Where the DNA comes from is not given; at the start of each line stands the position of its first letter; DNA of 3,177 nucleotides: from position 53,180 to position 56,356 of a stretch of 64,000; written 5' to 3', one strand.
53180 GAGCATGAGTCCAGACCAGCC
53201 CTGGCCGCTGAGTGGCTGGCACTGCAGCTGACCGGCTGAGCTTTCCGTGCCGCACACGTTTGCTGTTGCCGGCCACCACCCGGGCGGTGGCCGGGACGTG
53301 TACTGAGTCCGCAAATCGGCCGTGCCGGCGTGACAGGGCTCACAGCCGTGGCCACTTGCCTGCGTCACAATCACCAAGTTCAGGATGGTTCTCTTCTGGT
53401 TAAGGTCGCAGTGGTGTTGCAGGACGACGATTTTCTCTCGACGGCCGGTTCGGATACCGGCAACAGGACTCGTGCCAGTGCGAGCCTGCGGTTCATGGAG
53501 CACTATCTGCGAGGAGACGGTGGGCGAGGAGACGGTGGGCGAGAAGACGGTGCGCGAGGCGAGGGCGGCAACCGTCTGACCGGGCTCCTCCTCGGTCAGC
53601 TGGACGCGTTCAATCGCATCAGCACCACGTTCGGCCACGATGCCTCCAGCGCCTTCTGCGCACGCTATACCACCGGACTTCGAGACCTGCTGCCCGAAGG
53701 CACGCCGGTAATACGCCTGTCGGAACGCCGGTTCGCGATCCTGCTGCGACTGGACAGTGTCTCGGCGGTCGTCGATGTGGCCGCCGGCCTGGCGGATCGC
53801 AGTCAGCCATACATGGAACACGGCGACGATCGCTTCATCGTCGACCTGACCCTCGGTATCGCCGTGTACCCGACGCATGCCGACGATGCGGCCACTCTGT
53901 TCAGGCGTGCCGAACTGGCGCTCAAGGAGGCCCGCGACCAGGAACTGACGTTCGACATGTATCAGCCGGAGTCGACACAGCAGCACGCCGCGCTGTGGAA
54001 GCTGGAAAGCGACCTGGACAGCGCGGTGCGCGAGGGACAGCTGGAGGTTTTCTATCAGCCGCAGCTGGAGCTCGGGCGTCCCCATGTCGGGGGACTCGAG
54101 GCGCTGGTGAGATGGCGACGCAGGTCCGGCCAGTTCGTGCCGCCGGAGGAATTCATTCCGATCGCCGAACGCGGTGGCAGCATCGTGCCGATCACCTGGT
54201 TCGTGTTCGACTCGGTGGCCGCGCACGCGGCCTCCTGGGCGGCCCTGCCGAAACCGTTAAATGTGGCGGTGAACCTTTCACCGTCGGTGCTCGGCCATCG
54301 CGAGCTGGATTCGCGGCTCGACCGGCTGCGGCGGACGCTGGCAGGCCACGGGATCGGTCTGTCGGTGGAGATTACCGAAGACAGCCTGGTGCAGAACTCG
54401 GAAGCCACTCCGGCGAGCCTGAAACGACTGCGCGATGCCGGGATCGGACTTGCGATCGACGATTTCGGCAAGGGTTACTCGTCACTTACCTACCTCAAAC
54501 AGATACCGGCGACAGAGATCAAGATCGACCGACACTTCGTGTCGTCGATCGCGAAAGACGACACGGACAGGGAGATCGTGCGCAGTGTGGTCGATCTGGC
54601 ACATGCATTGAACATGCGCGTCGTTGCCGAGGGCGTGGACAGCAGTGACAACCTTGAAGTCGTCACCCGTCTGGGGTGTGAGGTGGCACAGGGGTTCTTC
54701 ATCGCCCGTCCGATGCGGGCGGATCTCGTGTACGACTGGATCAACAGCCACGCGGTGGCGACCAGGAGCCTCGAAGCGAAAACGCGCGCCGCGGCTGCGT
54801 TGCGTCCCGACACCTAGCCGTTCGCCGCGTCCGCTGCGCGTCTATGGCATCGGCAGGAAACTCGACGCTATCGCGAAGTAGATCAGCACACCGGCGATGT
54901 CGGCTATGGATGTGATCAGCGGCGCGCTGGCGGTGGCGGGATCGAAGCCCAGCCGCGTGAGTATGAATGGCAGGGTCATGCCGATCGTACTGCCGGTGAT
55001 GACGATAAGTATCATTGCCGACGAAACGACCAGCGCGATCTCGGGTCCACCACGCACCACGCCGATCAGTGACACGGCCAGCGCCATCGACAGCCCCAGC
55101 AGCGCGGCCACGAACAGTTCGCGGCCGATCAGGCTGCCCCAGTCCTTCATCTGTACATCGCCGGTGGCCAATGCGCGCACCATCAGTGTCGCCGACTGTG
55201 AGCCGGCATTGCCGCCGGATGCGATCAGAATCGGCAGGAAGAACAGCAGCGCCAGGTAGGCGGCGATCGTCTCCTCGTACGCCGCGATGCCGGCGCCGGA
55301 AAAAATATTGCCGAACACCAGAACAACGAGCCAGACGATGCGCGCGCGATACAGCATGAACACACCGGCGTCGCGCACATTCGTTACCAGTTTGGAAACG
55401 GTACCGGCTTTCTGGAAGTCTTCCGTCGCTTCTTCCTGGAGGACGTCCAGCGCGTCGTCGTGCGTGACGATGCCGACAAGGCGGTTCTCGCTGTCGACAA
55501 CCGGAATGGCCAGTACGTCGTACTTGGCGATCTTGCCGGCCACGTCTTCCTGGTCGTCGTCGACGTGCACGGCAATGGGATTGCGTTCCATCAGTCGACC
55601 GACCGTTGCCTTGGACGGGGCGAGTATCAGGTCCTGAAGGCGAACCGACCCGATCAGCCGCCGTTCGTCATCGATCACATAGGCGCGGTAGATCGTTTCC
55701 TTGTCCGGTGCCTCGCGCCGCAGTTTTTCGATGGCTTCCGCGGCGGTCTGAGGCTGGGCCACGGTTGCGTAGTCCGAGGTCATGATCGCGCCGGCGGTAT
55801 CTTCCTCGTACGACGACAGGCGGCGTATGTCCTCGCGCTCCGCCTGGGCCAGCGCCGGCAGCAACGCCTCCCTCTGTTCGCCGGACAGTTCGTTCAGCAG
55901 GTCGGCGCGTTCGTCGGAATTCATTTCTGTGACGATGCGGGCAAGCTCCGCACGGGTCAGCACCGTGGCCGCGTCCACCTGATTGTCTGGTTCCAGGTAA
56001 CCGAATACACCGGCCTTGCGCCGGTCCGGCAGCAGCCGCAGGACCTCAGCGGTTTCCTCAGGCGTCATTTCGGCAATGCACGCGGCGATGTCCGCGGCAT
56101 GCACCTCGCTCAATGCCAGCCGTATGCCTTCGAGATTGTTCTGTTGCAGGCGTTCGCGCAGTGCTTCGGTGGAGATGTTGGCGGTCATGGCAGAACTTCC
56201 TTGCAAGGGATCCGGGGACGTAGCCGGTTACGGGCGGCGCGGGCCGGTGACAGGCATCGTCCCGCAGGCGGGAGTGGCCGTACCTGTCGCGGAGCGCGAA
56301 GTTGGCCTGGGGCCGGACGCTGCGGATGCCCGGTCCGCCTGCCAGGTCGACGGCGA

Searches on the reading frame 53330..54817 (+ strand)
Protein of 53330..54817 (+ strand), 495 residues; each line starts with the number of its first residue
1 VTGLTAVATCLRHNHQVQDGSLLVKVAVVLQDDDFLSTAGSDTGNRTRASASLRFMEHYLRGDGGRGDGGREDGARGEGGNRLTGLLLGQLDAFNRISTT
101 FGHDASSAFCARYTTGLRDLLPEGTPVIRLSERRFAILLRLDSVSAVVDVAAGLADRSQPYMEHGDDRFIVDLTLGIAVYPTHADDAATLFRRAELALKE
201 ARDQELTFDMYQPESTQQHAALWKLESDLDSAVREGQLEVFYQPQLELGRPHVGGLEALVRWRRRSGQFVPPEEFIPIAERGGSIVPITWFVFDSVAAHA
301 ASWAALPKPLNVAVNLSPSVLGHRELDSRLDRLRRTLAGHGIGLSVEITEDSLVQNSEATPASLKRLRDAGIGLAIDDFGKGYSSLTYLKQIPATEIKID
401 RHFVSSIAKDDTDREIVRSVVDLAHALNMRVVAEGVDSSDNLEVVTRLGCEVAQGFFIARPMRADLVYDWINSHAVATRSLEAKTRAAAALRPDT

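Call 10: search_protein_families(library=pfam, proteins=[window:53330-54817:+], max_evalue=0.0001)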
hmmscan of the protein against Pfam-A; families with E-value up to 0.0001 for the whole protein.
window:53330-54817:+ (495 aa): 2 families
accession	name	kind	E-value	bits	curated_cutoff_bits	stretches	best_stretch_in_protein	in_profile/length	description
PF00563.25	EAL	-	2.8e-64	217.1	31.3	1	228-461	3-236/236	EAL domain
PF00990.26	GGDEF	-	2.4e-13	50.6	23.8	1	82-204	31-157/161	Diguanylate cyclase, GGDEF domain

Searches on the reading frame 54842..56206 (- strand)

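Call 10: search_protein_families(library=pfam, proteins=[window:54842-56206:-], max_evalue=0.0001)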
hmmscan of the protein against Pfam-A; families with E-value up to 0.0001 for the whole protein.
window:54842-56206:- (454 aa): 3 families
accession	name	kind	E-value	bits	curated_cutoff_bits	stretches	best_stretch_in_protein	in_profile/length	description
PF01769.21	MgtE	-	6.6e-33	114.1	27.6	1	324-446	1-125/125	Divalent cation transporter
PF03448.22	MgtE_N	-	2.1e-25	89.7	25.9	1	36-136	2-102/102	MgtE intracellular N domain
PF00571.33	CBS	-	4.9e-22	78.4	24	2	202-257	1-56/57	CBS domain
